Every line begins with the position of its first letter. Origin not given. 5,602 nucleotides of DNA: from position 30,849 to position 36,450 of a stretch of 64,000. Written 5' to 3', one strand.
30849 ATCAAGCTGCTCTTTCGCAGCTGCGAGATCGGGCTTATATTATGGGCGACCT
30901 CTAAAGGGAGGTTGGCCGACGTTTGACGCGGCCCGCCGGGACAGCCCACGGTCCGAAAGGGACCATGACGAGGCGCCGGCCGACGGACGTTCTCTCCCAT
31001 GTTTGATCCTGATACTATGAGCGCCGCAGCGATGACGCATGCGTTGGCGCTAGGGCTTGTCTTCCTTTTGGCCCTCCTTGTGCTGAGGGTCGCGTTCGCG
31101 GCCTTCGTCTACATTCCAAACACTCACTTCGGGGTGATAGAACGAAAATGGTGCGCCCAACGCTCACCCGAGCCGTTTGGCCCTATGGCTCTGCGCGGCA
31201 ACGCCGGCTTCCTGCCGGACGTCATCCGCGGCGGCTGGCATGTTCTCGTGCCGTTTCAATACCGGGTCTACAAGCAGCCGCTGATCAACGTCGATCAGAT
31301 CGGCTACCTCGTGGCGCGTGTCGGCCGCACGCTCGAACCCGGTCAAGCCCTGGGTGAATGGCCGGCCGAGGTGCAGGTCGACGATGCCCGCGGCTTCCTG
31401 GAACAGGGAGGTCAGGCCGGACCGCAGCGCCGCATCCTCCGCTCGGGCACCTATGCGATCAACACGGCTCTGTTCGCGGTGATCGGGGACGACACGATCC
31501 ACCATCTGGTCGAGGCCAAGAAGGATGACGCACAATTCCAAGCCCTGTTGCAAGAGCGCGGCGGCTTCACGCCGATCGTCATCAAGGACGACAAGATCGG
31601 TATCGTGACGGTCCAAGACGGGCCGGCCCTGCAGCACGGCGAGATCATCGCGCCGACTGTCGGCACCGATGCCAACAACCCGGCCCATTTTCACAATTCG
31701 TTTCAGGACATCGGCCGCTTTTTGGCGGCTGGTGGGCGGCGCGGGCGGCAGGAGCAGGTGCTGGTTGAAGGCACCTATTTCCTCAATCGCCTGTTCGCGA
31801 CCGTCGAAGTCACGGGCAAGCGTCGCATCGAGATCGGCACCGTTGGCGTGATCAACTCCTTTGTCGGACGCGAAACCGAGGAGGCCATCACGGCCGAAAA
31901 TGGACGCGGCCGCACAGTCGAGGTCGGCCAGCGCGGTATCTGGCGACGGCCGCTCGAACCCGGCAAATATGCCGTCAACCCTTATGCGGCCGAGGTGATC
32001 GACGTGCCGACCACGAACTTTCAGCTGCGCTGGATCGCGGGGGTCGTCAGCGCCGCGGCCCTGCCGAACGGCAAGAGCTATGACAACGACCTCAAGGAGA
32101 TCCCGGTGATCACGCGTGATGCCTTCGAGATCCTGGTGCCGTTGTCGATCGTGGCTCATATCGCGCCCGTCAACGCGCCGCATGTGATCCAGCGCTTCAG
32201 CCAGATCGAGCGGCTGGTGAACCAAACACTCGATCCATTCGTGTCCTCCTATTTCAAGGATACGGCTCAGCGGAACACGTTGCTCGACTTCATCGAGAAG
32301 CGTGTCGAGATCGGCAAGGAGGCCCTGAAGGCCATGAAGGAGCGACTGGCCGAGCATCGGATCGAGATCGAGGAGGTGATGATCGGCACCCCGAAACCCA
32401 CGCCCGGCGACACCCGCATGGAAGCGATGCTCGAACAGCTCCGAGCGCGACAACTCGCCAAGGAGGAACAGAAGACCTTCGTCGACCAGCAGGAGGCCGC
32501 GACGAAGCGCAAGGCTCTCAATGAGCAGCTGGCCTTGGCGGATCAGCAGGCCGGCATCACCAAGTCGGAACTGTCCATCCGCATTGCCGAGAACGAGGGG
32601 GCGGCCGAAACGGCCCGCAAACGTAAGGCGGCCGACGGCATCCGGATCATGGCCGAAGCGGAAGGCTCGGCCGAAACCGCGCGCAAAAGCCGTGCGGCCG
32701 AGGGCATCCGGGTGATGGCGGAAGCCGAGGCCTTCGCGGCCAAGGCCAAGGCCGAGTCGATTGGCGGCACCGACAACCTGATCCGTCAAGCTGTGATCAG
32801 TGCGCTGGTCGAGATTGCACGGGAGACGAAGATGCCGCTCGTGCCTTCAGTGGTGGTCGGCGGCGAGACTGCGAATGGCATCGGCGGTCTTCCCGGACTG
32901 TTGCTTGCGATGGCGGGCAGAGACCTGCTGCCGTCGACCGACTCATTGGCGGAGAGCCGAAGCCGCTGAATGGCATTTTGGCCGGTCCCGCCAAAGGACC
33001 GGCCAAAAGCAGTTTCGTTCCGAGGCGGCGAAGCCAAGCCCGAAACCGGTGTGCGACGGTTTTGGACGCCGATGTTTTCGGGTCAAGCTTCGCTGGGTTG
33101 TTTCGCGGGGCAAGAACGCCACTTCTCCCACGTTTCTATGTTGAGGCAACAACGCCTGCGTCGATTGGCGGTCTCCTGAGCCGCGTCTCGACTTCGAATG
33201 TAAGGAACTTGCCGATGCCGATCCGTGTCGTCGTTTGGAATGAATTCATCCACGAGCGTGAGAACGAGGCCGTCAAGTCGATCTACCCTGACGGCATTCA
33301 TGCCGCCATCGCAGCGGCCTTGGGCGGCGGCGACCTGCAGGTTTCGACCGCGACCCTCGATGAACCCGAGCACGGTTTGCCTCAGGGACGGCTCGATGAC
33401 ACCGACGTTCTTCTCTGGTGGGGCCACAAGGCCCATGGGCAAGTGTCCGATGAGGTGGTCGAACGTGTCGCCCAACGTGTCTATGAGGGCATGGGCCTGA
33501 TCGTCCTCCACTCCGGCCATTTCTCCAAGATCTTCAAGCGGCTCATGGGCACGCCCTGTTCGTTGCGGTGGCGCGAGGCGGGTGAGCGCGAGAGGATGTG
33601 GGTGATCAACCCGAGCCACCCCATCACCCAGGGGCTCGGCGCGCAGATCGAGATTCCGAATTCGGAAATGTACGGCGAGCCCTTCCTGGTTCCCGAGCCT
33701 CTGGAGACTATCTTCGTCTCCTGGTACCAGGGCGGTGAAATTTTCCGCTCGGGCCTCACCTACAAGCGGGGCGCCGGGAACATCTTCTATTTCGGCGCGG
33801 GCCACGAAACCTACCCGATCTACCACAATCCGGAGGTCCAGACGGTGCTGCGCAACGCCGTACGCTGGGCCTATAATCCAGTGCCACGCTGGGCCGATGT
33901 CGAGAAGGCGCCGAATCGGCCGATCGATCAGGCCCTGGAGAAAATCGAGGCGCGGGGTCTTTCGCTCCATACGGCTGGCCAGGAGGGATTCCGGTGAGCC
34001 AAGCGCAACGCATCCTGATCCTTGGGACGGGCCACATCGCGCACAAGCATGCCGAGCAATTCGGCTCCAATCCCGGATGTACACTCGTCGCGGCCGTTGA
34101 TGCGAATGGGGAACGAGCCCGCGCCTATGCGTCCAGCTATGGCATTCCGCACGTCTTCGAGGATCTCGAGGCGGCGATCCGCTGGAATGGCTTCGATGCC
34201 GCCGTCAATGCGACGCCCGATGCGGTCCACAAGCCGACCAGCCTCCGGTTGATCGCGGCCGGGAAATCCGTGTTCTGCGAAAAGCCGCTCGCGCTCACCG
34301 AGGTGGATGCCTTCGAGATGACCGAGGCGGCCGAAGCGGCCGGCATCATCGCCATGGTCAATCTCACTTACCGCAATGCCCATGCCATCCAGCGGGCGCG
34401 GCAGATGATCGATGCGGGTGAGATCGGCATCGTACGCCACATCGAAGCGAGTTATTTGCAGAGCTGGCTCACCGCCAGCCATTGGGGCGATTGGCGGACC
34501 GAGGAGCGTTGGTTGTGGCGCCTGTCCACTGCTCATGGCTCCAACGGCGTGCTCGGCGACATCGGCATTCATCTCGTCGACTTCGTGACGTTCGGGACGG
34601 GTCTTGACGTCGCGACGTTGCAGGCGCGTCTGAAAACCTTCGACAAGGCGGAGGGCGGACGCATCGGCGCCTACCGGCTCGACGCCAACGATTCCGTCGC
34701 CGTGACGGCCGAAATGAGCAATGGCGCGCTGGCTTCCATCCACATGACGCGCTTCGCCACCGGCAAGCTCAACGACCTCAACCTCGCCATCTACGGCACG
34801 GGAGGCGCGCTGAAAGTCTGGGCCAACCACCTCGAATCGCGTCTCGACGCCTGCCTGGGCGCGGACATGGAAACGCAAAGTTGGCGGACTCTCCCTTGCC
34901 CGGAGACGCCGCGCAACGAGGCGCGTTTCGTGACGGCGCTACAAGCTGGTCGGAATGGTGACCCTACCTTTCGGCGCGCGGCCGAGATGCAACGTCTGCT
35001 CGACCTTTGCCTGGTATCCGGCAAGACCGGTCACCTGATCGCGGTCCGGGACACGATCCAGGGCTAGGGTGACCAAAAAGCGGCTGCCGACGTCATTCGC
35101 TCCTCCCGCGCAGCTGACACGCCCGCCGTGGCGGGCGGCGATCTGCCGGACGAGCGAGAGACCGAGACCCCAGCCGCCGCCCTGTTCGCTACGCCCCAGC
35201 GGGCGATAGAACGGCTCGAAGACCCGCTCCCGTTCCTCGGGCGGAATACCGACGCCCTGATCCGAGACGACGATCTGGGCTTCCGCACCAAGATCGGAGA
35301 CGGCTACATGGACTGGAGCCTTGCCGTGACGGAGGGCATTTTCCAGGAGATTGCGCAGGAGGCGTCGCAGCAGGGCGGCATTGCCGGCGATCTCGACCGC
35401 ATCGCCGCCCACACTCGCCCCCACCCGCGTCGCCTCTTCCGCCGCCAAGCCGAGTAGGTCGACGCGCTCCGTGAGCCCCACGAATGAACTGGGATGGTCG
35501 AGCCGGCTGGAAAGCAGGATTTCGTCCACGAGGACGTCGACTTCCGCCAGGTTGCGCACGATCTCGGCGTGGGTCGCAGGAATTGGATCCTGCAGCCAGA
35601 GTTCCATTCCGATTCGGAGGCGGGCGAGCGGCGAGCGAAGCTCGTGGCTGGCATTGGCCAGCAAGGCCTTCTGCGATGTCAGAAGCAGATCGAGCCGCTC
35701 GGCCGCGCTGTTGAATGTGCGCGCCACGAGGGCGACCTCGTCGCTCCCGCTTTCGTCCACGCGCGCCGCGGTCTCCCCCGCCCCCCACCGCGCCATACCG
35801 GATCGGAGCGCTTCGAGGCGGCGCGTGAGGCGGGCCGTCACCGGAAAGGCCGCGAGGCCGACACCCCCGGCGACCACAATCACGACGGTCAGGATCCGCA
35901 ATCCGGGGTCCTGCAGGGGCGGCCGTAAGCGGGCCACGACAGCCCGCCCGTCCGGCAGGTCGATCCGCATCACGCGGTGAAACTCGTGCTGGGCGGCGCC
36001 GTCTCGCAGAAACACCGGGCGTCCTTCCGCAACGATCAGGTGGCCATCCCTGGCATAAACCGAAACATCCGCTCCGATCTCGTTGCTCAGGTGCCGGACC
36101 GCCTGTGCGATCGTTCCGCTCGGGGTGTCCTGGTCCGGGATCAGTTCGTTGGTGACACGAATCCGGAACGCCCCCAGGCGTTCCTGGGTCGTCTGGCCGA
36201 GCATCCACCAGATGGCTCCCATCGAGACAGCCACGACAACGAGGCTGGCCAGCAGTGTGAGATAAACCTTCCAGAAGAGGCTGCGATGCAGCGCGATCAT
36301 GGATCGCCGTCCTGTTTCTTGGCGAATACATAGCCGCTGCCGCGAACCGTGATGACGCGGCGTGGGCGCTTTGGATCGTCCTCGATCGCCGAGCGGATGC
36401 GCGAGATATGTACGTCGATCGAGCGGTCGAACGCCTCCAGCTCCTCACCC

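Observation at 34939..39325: cpxP-like / response regulator / histidine kinase operon with Met/His-rich periplasmic protein adjacent to cutC: candidate copper-responsive envelope-stress module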

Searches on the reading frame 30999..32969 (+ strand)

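Call 66: search_protein_families(library=pfam, proteins=[window:30999-32969:+], max_evalue=0.001)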
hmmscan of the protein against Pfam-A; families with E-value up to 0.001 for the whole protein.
window:30999-32969:+ (656 aa): 1 family
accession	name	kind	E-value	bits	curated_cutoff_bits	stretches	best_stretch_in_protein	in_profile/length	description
PF01145.31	Band_7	-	6.5e-21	75.6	23.6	1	307-492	3-170/176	SPFH domain / Band 7 family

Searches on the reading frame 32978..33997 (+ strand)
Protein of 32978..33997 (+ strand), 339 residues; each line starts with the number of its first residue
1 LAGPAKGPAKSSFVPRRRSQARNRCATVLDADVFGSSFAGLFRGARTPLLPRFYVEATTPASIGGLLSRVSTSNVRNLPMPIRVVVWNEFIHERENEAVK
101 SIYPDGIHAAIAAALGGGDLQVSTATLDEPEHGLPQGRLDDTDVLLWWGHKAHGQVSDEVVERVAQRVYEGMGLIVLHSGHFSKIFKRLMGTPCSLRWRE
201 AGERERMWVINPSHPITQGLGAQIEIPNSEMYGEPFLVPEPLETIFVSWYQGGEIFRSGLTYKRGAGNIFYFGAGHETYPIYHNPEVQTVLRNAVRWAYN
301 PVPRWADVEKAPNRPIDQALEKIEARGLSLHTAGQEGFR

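Call 66: search_protein_families(library=pfam, proteins=[window:32978-33997:+], max_evalue=0.001)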
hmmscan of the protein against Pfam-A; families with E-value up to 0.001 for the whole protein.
window:32978-33997:+ (339 aa): 1 family
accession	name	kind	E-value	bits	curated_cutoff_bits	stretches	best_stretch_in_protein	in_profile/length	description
PF06283.17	ThuA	-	4.7e-34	118.9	33.4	1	83-298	1-209/209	Trehalose utilisation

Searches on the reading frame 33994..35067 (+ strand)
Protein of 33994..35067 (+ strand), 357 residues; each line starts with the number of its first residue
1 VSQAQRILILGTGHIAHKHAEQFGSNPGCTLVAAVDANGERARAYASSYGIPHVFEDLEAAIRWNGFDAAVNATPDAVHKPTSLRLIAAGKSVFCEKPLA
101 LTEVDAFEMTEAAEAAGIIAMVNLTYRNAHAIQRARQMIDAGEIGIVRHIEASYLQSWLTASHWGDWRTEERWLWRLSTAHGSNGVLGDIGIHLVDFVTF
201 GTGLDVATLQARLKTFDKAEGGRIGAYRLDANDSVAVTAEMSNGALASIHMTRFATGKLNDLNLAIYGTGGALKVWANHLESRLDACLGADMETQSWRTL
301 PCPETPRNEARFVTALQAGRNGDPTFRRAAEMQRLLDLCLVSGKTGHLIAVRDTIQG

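Call 3: search_protein_families(library=pfam, proteins=[window:33994-35067:+], max_evalue=0.01)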
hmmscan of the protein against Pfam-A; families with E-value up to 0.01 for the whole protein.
window:33994-35067:+ (357 aa): 4 families
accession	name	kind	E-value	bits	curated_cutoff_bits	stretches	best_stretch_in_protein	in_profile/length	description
PF22725.1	GFO_IDH_MocA_C3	-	4.6e-26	91.7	27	1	132-273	1-123/124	GFO/IDH/MocA C-terminal domain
PF01408.29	GFO_IDH_MocA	-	1.8e-21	77.5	24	1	6-123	2-119/120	Oxidoreductase family, NAD-binding Rossmann fold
PF02894.22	GFO_IDH_MocA_C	-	5.6e-10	39.8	22.9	1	136-347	1-214/218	Oxidoreductase family, C-terminal alpha/beta domain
PF22685.1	Gal80p_C-like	-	1.8e-05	25.4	29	1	132-275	3-150/152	Gal80p, C-terminal domain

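Call 4: search_protein_families(library=ncbifam, proteins=[window:33994-35067:+], max_evalue=0.01)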
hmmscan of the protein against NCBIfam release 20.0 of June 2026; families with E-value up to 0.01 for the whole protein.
window:33994-35067:+ (357 aa): 11 families
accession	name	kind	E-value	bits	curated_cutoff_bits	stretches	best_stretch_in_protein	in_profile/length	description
NF052479.1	LevoglcsnDh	equivalog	1.4e-35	122.7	650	1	33-308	40-323/386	levoglucosan dehydrogenase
TIGR04380.1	myo_inos_iolG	equivalog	1.6e-30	106.2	355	1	6-278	3-255/330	inositol 2-dehydrogenase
NF040723.1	UDP-GlcNAcDh_Arch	equivalog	7.3e-18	65.1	450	1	6-152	2-146/302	UDP-N-acetylglucosamine 3-dehydrogenase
NF041392.1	XylDh_Gfo6_Halo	equivalog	5.2e-17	61.7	350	1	28-274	41-274/350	D-xylose 1-dehydrogenase Gfo6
NF052679.1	InsChiInosDhIolG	equivalog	5.6e-14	51.9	540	1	6-153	4-154/343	bifunctional inositol 2-dehydrogenase/D-chiro-inositol 1-dehydrogenase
NF008607.0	PRK11579.1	subfamily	1.1e-11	44.3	330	1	1-204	1-191/346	oxidoreductase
NF058561.1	BT_2158_fam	equivalog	4e-09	35.6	750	1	40-152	68-182/487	glycoside 3-dehydrogenase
NF058563.1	BT_2159_fam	equivalog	6.3e-07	28.7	650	1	82-150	78-146/350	disaccharide 3-dehydrogenase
TIGR01761.1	thiaz-red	subfamily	0.00069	19.2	188.8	1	2-134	1-133/350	thiazolinyl imide reductase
NF003992.0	PRK05472.2-1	equivalog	0.0011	18.2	226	1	2-106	96-201/249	redox-sensing transcriptional repressor Rex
NF007574.0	PRK10206.1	equivalog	0.0016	17.6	352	1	49-154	48-153/345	oxidoreductase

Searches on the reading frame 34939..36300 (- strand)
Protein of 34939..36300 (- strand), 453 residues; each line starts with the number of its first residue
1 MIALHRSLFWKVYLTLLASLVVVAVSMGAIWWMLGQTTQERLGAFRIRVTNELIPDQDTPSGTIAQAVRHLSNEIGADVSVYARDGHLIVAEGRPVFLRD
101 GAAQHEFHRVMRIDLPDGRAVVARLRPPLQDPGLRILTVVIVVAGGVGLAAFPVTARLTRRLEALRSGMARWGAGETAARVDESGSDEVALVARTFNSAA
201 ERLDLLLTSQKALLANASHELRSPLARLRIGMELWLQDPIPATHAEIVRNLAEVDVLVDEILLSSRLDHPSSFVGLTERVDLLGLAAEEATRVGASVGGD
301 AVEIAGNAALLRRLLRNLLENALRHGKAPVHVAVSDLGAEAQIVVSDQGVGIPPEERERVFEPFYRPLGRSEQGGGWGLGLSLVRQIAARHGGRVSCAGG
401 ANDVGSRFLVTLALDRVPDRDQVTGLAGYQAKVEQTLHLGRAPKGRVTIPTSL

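Call 3: search_protein_families(library=pfam, proteins=[window:34939-36300:-], max_evalue=0.01)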
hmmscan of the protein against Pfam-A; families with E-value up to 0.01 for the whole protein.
window:34939-36300:- (453 aa): 4 families
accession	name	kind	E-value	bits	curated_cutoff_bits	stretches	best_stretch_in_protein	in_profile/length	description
PF02518.31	HATPase_c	-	1.6e-24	86.9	26.4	1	307-414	2-109/111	Histidine kinase-, DNA gyrase B-, and HSP90-like ATPase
PF00672.30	HAMP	-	1.1e-08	35.7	25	1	156-203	4-51/53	HAMP domain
PF00512.31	HisKA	-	6.5e-07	29.7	26.9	1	210-269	2-65/66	His Kinase A (phospho-acceptor) domain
PF13581.12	HATPase_c_2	-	0.0019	18.7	27.4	1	317-381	42-104/127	Histidine kinase-like ATPase domain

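Call 4: search_protein_families(library=ncbifam, proteins=[window:34939-36300:-], max_evalue=0.01)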
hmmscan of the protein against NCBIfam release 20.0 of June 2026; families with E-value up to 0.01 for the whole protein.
window:34939-36300:- (453 aa): 79 families (the best 25 are shown)
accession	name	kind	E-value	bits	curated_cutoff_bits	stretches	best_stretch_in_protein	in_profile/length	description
NF007898.0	PRK10604.1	equivalog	1.2e-43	149.9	478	1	134-412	134-421/433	two-component system sensor histidine kinase RstB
NF007004.0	PRK09467.1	equivalog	3.2e-33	115.2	415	1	141-397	162-420/440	two-component system sensor histidine kinase EnvZ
NF007007.0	PRK09470.1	equivalog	1.1e-32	113.6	486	1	160-398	194-444/463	envelope stress sensor histidine kinase CpxA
TIGR01386.1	cztS_silS_copS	subfamily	1.3e-31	110.1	292.55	1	140-410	170-454/457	heavy metal sensor histidine kinase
NF045900.1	HisKinCpxALeg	equivalog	2.4e-31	109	800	1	137-398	158-436/451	two-component system sensor histidine kinase CpxA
NF040691.1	MtrAB_MtrB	equivalog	1.2e-29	103.7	450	1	141-413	195-491/507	MtrAB system histidine kinase MtrB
NF008025.0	PRK10755.1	equivalog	7.8e-29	100.5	314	1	150-413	83-355/362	two-component system sensor histidine kinase PmrB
NF012163.2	BaeS_SmeS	equivalog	1.1e-28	100.4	500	1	147-398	177-443/457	sensor histidine kinase efflux regulator BaeS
NF046044.1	PnpS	equivalog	1.2e-26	93.7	400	1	210-412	170-389/390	two-component system histidine kinase PnpS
NF008312.0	PRK11100.1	equivalog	3.4e-26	92.1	356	1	134-399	182-460/477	two-component system sensor histidine kinase CreC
NF041735.1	hist_kin_RppB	equivalog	3.7e-26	91.9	400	1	211-412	217-437/438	two-component system sensor histidine kinase RppB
NF007837.0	PRK10549.1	equivalog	4e-26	91.7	603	1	149-419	179-463/466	envelope stress sensor histidine kinase BaeS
TIGR02966.1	phoR_proteo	equivalog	5.4e-26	91.4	334.2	1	202-411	106-332/333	phosphate regulon sensor histidine kinase PhoR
NF007664.1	PRK10337.1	equivalog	6e-24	84.5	475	1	186-398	206-429/442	quorum sensing histidine kinase QseC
NF033092.0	HK_WalK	equivalog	2.4e-22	79.3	725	1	209-413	371-593/594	cell wall metabolism sensor histidine kinase WalK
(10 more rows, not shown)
